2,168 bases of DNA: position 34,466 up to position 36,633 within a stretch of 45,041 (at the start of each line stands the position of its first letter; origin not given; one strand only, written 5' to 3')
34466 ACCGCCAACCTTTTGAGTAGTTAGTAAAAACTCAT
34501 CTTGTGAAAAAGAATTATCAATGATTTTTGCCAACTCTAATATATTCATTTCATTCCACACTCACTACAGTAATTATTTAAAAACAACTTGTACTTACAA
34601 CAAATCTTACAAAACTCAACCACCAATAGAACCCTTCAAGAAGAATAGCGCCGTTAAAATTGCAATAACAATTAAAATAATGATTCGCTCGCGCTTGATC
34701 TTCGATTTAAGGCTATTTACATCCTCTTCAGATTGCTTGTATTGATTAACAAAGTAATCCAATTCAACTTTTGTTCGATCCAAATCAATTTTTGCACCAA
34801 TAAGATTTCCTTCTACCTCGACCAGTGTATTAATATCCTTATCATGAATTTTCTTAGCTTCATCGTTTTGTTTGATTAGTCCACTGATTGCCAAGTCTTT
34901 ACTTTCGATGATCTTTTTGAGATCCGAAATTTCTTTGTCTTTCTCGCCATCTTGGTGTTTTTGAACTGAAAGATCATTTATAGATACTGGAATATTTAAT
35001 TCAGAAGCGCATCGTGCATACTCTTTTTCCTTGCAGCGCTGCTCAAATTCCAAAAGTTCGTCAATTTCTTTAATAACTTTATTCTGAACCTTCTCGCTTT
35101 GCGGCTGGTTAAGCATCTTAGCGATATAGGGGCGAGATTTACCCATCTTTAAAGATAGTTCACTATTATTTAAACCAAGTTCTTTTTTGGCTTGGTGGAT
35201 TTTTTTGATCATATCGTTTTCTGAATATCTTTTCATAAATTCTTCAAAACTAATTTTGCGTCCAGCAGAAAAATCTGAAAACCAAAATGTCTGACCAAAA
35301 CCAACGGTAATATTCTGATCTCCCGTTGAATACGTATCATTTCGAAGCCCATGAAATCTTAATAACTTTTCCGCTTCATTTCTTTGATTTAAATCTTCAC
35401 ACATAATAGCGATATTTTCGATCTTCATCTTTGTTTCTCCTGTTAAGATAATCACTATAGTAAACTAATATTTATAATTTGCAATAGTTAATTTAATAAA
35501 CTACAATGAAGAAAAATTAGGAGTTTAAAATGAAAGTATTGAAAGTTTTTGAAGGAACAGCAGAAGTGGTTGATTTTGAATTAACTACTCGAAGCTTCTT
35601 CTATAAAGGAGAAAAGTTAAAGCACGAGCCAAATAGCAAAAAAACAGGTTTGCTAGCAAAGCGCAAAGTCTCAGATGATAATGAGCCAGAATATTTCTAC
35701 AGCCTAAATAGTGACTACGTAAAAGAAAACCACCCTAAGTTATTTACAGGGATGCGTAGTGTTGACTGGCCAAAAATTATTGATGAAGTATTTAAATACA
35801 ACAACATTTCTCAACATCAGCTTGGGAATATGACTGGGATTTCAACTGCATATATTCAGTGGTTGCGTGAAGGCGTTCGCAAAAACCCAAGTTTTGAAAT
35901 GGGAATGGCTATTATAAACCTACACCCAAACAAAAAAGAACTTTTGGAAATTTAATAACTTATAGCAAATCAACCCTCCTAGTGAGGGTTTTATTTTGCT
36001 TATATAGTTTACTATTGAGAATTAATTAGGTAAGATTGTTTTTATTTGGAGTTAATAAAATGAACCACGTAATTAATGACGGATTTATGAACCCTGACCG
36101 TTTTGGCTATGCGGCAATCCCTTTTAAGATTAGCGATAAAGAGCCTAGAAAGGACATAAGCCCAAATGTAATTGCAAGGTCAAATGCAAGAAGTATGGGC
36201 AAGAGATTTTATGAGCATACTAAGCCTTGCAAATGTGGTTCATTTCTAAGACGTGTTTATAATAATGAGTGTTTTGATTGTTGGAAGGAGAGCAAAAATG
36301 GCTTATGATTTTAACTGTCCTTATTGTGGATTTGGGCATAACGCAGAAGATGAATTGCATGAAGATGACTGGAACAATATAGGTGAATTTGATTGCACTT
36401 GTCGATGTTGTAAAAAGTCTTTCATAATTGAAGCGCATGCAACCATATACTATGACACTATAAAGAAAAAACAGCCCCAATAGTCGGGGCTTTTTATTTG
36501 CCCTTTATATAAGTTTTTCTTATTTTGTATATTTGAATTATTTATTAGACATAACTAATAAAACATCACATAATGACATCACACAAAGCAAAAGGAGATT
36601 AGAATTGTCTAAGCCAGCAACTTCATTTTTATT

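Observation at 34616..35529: Switch-region regulator is a membrane-anchored HTH/coiled-coil protein lacking a LexA-like cleavage domain, paired with a Rha antirepressor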

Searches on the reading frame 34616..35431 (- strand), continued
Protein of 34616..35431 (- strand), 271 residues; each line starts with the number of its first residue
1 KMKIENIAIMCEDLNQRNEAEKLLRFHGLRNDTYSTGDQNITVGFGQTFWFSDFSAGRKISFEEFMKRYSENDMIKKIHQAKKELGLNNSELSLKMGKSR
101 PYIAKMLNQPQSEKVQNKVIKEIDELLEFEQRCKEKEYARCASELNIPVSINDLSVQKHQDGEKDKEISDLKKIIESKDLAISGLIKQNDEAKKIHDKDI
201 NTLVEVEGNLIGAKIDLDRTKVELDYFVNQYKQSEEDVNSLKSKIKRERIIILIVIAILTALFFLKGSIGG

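Call 62: get_annotated_region(hit=H76, flank=2500)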
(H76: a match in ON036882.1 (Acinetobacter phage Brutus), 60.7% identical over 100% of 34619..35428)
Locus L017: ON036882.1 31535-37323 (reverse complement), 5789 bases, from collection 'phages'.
description: Acinetobacter phage Brutus, complete genome.
organism: Acinetobacter phage Brutus (NCBI taxid 2935725)
taxonomy: Viruses; Duplodnaviria; Heunggongvirae; Uroviricota; Caudoviricetes; Obolenskvirus
host: Acinetobacter baumannii strain MAR 15-3273; source: sewage water; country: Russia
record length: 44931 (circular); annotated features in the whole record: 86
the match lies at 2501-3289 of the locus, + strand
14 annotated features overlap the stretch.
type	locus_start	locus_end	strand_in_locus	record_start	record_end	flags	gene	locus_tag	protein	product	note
CDS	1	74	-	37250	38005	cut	-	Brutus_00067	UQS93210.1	DNA replication protein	-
CDS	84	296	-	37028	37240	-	-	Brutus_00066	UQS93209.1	hypothetical protein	-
CDS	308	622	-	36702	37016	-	-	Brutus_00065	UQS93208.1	hypothetical protein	-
CDS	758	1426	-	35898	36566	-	-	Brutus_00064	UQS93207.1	S-adenosyl-L-methionine-dependent methyltransferase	-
CDS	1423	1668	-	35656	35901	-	-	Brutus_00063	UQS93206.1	hypothetical protein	-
CDS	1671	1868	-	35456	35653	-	-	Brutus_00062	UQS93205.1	hypothetical protein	-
CDS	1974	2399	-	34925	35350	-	-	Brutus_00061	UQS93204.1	hypothetical protein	-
CDS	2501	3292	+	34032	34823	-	-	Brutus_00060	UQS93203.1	transcriptional regulator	-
CDS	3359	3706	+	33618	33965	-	-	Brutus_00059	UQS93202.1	hypothetical protein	-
CDS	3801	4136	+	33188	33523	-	-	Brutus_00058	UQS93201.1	hypothetical protein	-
CDS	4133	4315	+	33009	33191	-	-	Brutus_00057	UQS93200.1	hypothetical protein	-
CDS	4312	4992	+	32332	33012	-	-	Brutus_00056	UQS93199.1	recombination protein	recombination RecT protein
CDS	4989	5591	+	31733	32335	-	-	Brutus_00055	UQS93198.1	DNA exonuclease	-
CDS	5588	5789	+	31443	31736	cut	-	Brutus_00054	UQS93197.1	hypothetical protein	-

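Call 63: get_annotated_region(hit=H80, flank=2500)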
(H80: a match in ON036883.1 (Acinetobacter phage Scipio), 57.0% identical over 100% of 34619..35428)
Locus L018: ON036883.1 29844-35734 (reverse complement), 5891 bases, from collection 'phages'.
description: Acinetobacter phage Scipio, complete genome.
organism: Acinetobacter phage Scipio (NCBI taxid 2935726)
taxonomy: Viruses; Duplodnaviria; Heunggongvirae; Uroviricota; Caudoviricetes; Obolenskvirus
host: Acinetobacter baumannii strain LUH 5534; source: sewage water; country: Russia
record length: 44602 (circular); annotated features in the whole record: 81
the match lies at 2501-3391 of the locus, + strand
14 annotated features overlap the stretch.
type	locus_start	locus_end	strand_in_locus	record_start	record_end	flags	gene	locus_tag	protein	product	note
CDS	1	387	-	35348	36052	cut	-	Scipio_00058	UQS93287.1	transcriptional regulator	-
CDS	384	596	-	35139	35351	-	-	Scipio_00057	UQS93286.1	hypothetical protein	-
CDS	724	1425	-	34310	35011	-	-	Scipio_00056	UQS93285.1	hypothetical protein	-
CDS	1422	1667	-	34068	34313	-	-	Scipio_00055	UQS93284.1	hypothetical protein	-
CDS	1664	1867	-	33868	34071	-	-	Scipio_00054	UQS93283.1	hypothetical protein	-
CDS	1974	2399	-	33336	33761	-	-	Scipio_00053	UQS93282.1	hypothetical protein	-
CDS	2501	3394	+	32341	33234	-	-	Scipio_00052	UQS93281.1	transcriptional regulator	-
CDS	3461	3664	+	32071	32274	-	-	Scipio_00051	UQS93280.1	hypothetical protein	-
CDS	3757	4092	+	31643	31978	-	-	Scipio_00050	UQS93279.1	hypothetical protein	-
CDS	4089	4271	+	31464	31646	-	-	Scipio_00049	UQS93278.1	hypothetical protein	-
CDS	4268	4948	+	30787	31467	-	-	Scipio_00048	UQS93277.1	recombination protein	recombination RecT protein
CDS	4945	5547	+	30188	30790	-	-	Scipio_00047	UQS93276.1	DNA exonuclease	-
CDS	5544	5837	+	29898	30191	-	-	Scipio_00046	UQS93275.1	hypothetical protein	-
CDS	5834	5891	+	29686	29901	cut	-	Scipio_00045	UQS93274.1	hypothetical protein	-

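Call 64: get_annotated_region(hit=H82, flank=2500)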
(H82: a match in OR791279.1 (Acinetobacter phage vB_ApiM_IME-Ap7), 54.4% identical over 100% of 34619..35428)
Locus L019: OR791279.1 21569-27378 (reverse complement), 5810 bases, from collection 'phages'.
description: Acinetobacter phage vB_ApiM_IME-Ap7, complete genome.
organism: Acinetobacter phage vB_ApiM_IME-Ap7 (NCBI taxid 3096134)
taxonomy: Viruses; Duplodnaviria; Heunggongvirae; Uroviricota; Caudoviricetes; Obolenskvirus
host: Acinetobacter pittii 7; source: hospital sewage; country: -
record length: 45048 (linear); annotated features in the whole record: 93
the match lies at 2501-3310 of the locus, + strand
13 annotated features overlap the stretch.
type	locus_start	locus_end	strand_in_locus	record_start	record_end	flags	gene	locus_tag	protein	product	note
CDS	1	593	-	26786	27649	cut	-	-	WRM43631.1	hypothetical protein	-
CDS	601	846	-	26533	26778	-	-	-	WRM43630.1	hypothetical protein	-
CDS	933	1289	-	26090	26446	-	-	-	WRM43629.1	hypothetical protein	-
CDS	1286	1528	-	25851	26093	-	-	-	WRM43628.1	hypothetical protein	-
CDS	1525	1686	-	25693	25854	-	-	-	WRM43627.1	hypothetical protein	-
CDS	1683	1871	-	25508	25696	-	-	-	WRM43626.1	hypothetical protein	-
CDS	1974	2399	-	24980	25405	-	-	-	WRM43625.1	hypothetical protein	-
CDS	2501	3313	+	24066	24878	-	-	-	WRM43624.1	putative transcriptional regulator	-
CDS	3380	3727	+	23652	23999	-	-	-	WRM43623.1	hypothetical protein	-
CDS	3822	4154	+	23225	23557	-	-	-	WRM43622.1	hypothetical protein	-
CDS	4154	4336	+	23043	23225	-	-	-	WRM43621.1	hypothetical protein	-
CDS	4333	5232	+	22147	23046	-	-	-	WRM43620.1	recombinational DNA repair protein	Recombinational DNA repair protein RecT (prophage associated)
CDS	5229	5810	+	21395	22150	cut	-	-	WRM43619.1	hypothetical protein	-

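Call 65: get_annotated_region(hit=H63, flank=2500)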
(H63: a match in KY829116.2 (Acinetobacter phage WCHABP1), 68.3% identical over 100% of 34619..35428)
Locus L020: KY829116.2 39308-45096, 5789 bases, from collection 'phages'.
description: Acinetobacter phage WCHABP1, complete genome.
organism: Acinetobacter phage WCHABP1 (NCBI taxid 1983409)
taxonomy: Viruses; Duplodnaviria; Heunggongvirae; Uroviricota; Caudoviricetes; Obolenskvirus; Obolenskvirus WCHABP1
host: Acinetobacter baumannii; source: -; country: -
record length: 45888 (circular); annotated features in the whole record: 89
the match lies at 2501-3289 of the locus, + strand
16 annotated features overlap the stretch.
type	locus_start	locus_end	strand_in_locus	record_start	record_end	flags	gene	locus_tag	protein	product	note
CDS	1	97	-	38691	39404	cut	-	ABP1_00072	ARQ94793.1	putative superinfection immunity protein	-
CDS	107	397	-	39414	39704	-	-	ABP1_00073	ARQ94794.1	hypothetical protein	-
CDS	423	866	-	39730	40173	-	-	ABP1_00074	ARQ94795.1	hypothetical protein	-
CDS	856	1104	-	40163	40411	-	-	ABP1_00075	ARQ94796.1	hypothetical protein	-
CDS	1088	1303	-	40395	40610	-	-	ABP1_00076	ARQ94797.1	hypothetical protein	-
CDS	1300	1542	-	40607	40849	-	-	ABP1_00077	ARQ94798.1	hypothetical protein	-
CDS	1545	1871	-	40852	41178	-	-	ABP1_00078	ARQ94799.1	hypothetical protein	-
CDS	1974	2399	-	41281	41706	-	-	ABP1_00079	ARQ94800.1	hypothetical protein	-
CDS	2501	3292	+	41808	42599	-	-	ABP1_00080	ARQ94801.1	putative transcriptional regulator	-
CDS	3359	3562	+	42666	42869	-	-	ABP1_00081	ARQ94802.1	hypothetical protein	-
CDS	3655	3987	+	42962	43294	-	-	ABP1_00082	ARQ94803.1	hypothetical protein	-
CDS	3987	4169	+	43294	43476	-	-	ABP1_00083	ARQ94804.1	hypothetical protein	-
CDS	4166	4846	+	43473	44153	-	-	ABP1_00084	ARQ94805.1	putative ERF family protein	-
CDS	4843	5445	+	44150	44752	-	-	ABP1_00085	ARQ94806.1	hypothetical protein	-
CDS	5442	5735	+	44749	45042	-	-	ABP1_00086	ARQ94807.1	hypothetical protein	-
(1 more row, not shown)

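Call 66: get_annotated_region(hit=H83, flank=2500)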
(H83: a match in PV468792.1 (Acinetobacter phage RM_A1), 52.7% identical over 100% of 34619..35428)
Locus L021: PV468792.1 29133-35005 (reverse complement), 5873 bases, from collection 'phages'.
description: Acinetobacter phage RM_A1, complete genome.
organism: Acinetobacter phage RM_A1 (NCBI taxid 3415622)
taxonomy: Viruses
host: Acinetobacter baumannii; source: sewage water of hospital; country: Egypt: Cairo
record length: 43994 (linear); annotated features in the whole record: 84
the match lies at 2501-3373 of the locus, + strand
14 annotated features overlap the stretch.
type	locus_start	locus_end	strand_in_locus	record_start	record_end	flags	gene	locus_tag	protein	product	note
CDS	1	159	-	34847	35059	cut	-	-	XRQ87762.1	hypothetical protein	-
CDS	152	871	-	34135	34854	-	-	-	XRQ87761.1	hypothetical protein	-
CDS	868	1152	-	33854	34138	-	-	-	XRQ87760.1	hypothetical protein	-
CDS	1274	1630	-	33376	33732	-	-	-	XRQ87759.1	hypothetical protein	-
CDS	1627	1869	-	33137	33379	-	-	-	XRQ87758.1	hypothetical protein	-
CDS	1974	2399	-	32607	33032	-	-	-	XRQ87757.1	hypothetical protein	-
CDS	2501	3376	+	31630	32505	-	-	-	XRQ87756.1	putative transcriptional regulator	-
CDS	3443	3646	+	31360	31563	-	-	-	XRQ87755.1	hypothetical protein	-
CDS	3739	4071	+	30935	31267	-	-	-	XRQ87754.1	hypothetical protein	-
CDS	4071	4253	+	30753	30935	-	-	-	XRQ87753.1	hypothetical protein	-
CDS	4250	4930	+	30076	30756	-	-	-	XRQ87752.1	putative Erf family protein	-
CDS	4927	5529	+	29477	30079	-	-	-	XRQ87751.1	exonuclease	-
CDS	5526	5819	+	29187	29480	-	-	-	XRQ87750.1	hypothetical protein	-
CDS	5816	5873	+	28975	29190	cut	-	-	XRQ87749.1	hypothetical protein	-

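Call 67: get_annotated_region(hit=H50, flank=2500)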
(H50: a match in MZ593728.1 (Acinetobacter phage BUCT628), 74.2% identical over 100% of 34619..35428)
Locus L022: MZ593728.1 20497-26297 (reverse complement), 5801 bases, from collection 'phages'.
description: Acinetobacter phage BUCT628, complete genome.
organism: Acinetobacter phage BUCT628 (NCBI taxid 2862737)
taxonomy: Viruses; Duplodnaviria; Heunggongvirae; Uroviricota; Caudoviricetes; Obolenskvirus
host: Acinetobacter sp.; source: sewage; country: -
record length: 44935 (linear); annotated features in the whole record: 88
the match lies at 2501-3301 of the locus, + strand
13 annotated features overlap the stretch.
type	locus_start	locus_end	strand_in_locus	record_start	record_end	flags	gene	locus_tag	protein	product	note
CDS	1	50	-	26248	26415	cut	-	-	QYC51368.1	hypothetical protein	-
CDS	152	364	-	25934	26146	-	-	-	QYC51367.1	hypothetical protein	-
CDS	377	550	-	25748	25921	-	-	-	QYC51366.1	hypothetical protein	-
CDS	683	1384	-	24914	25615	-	-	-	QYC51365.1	hypothetical protein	-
CDS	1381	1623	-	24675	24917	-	-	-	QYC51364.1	hypothetical protein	-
CDS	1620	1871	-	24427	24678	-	-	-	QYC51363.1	hypothetical protein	-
CDS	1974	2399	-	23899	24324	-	-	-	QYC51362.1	hypothetical protein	-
CDS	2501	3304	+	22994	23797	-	-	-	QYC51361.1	putative transcriptional regulator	-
CDS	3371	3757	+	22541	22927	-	-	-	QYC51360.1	hypothetical protein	-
CDS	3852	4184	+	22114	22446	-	-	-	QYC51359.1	hypothetical protein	-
CDS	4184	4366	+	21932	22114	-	-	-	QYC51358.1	hypothetical protein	-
CDS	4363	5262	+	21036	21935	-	-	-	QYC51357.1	hypothetical protein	-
CDS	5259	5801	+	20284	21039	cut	-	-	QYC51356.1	hypothetical protein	-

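Call 88: search_protein_families(library=ncbifam, proteins=[window:34619-35428:-], max_evalue=0.01)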
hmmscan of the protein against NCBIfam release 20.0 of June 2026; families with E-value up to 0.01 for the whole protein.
window:34619-35428:- (270 aa): 2 families
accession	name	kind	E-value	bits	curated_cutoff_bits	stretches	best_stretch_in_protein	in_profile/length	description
NF009127.0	PRK12480.1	equivalog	0.0039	16.2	579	1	198-258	243-300/330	D-lactate dehydrogenase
TIGR00673.1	cynS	equivalog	0.0067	16.4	113.3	0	71-130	7-64/150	cyanase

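Call 93: find_related_loci(query=A4, collection=genome_contigs, flank=10000)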
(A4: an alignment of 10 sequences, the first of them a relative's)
Query A4 (271 aa) in genome_contigs; peptide patterns used: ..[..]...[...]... (x = any residue, [..] = any of these).
1 stretches matched a pattern, but none encodes a relative of the query by tblastn (E <= 1e-3).

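Call 95: fold_search(model_id=the predicted structure, library=pdb)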
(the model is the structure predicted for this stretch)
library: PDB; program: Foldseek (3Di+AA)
matches with E <= 10: 235; with E <= 0.001: 0
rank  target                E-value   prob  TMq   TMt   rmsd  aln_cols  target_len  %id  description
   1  8tac_A                1.5e-01  0.95  0.16  0.52   2.8        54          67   35  Designed DNA binding protein (released 2024-08-28)
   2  3clc_A                3.6e-01  0.57  0.16  0.45   6.7        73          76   22  Crystal Structure of the Restriction-Modification Controller Protein C.Esp1396I Tetramer in Complex with its Natural 3 (released 2008-07-29)
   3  7t5u                  4.9e-01  0.63  0.14  0.46   3.8        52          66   21  Structure of E. coli MS115-1 CapH N-terminal domain (released 2022-09-14)
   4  3ufd_F                4.9e-01  0.63  0.17  0.46   8.1        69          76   20  C.Esp1396I bound to its highest affinity operator site OM (released 2012-07-11)
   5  8tac_B                5.6e-01  0.72  0.15  0.51   3.4        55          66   34  Designed DNA binding protein (released 2024-08-28)
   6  3g5g_B                5.6e-01  0.47  0.16  0.45   6.6        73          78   23  Crystal Structure of the Wild-Type Restriction-Modification Controller Protein C.Esp1396I (released 2009-08-25)
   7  28tn_C                6.0e-01  0.75  0.16  0.51   2.7        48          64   12  Structure of a lambda repressor-like protein from Escherichia coli (released 2026-03-11)
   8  1b0n_A                6.4e-01  0.23  0.15  0.35  10.0       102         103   20  SINR PROTEIN/SINI PROTEIN COMPLEX (released 1999-01-13)
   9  3zkc_B                6.8e-01  0.60  0.16  0.50   3.1        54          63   30  Crystal structure of the master regulator for biofilm formation SinR in complex with DNA. (released 2013-03-06)
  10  3zkc_A                7.2e-01  0.51  0.15  0.49   3.3        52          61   31  Crystal structure of the master regulator for biofilm formation SinR in complex with DNA. (released 2013-03-06)
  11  3clc_B                7.2e-01  0.38  0.16  0.45   6.6        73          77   23  Crystal Structure of the Restriction-Modification Controller Protein C.Esp1396I Tetramer in Complex with its Natural 3 (released 2008-07-29)
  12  3ivp_D                7.7e-01  0.57  0.16  0.33   3.2        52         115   23  The structure of a possible transposon-related DNA-binding protein from Clostridium difficile 630. (released 2009-09-22)
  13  1pra_MODEL_1_A        7.7e-01  0.44  0.15  0.46   5.9        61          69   21  DETERMINATION OF THE NUCLEAR MAGNETIC RESONANCE SOLUTION STRUCTURE OF THE DNA-BINDING DOMAIN (RESIDUES 1 TO 69 (released 1993-10-31)
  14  4i6u_D                8.2e-01  0.47  0.17  0.46   8.2        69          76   19  Crystal Structure of a Y37F mutant of the Restriction-Modification Controller Protein C.Esp1396I (released 2013-11-13)
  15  8ezt_B                8.8e-01  0.69  0.17  0.55   3.0        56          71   20  Crystal structure of HipB(Lp) from Legionella pneumophila (released 2023-09-27)
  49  3jxb_C                1.5e+00  0.28  0.14  0.43   4.5        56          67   20  Crystal structure of the P22 c2 repressor protein in complex with synthetic operator 9C (released 2010-01-19)
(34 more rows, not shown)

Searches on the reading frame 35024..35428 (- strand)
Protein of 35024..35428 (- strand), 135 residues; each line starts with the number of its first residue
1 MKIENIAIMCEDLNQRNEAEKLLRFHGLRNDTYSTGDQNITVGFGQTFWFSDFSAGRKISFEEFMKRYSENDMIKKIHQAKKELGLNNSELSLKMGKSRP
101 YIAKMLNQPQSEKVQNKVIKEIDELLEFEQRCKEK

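Call 47: predict_structure(alignment_id=A3)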
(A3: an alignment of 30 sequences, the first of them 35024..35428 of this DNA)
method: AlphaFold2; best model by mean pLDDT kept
length: 135 residues; sequences in the alignment: 30
mean_pLDDT: 88.8   pTM: 0.58
mean pLDDT of the five models: 88.8, 87.9, 87.8, 86.8, 86.0
residues with pLDDT >= 90: 78; 70-90: 54; 50-70: 3; < 50: 0
segments of 3 or more residues with pLDDT < 50: none
pLDDT, mean of each block of 10 residues (from residue 1): 87 92 89 84 89 84 85 89 94 94 88 90 92 80
secondary structure, 60 per line:
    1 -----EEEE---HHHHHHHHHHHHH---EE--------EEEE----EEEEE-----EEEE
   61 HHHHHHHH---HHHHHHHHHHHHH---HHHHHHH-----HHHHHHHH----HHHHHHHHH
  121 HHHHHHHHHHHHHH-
elements in order: E6-9 H13-25 E39-42 E47-51 E57-60 H61-68 H72-84 H88-94 H100-107 H112-134

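Call 72: fold_search(model_id=the predicted structure, library=viral)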
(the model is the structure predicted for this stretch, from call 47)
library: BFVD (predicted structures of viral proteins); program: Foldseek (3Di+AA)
matches with E <= 10: 863; with E <= 0.001: 2
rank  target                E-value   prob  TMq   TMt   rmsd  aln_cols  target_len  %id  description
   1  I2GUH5                1.5e-08  1.00  0.47  0.25   0.3        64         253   97  Putative transcriptional regulator [Acinetobacter phage AP22]
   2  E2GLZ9                3.5e-04  1.00  0.33  0.77   3.6        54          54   70  AB1gp61 [Acinetobacter phage AB1]
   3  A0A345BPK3            9.0e-03  0.99  0.38  0.22   8.2        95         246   12  (no name in the UniProt tables at hand)
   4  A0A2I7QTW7            9.6e-03  1.00  0.42  0.23   4.1        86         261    9  (no name in the UniProt tables at hand)
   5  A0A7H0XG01            1.6e-02  0.99  0.39  0.45   7.7        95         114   13  Uncharacterized protein [Pseudomonas phage phiK7A1]
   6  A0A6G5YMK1            1.8e-02  1.00  0.42  0.22   2.0        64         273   36  (no name in the UniProt tables at hand)
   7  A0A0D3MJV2            2.0e-02  1.00  0.40  0.64   2.8        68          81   18  Uncharacterized protein [Leuconostoc phage Ln-9]
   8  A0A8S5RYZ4            2.4e-02  0.57  0.29  0.29  15.1       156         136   14  Uncharacterized protein [Myoviridae sp. ctNQV2]
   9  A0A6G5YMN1            3.5e-02  1.00  0.45  0.31   1.7        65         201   23  (no name in the UniProt tables at hand)
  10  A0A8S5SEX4            4.0e-02  0.99  0.34  0.64   2.8        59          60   19  Regulatory protein [Myoviridae sp. ctuev19]
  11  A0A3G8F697            4.3e-02  0.91  0.29  0.34   5.5        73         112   20  (no name in the UniProt tables at hand)
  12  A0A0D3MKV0            4.9e-02  0.99  0.40  0.61   3.4        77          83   14  Uncharacterized protein [Leuconostoc phage Ln-9]
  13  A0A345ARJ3            4.9e-02  0.99  0.30  0.52   3.0        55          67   25  Helix-turn-helix domain Cro/C1-type transcriptional regulator [Paenibacillus phage Wanderer]
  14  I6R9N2                5.2e-02  0.97  0.41  0.53   4.8        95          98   10  Uncharacterized protein [Nonlabens phage P12024S]
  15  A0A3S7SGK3            5.9e-02  0.99  0.34  0.66   2.2        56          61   27  (no name in the UniProt tables at hand)
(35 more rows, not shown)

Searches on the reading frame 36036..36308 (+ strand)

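Call 3: search_protein_families(library=pfam, proteins=[window:36036-36308:+], max_evalue=0.1)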
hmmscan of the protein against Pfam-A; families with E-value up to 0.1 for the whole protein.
window:36036-36308:+ (90 aa): 0 families

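Call 4: search_protein_families(library=phrogs, proteins=[window:36036-36308:+], max_evalue=0.01)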
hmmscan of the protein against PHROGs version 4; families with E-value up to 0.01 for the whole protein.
window:36036-36308:+ (90 aa): 3 families
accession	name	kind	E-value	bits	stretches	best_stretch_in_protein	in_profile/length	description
phrog_11472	-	unknown function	2.9e-56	188.6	1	9-88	1-80/81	-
phrog_15231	-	unknown function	2.2e-08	35.5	1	36-87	79-130/138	-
phrog_1081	-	unknown function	0.004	18.2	1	44-87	2-46/67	-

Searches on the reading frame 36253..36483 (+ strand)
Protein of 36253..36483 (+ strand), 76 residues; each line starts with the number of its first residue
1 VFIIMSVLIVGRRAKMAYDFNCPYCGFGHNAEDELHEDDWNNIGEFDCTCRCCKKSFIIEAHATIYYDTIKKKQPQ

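Call 3: search_protein_families(library=pfam, proteins=[window:36253-36483:+], max_evalue=0.1)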
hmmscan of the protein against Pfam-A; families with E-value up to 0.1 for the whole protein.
window:36253-36483:+ (76 aa): 0 families

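Call 4: search_protein_families(library=phrogs, proteins=[window:36253-36483:+], max_evalue=0.01)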
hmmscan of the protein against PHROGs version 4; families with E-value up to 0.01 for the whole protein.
window:36253-36483:+ (76 aa): 2 families
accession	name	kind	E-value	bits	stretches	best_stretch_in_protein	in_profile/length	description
phrog_6504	-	unknown function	1.9e-21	77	1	15-74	3-61/61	-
phrog_1305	-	DNA, RNA and nucleotide metabolism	0.0025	18.3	1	14-69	11-71/226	DNA binding protein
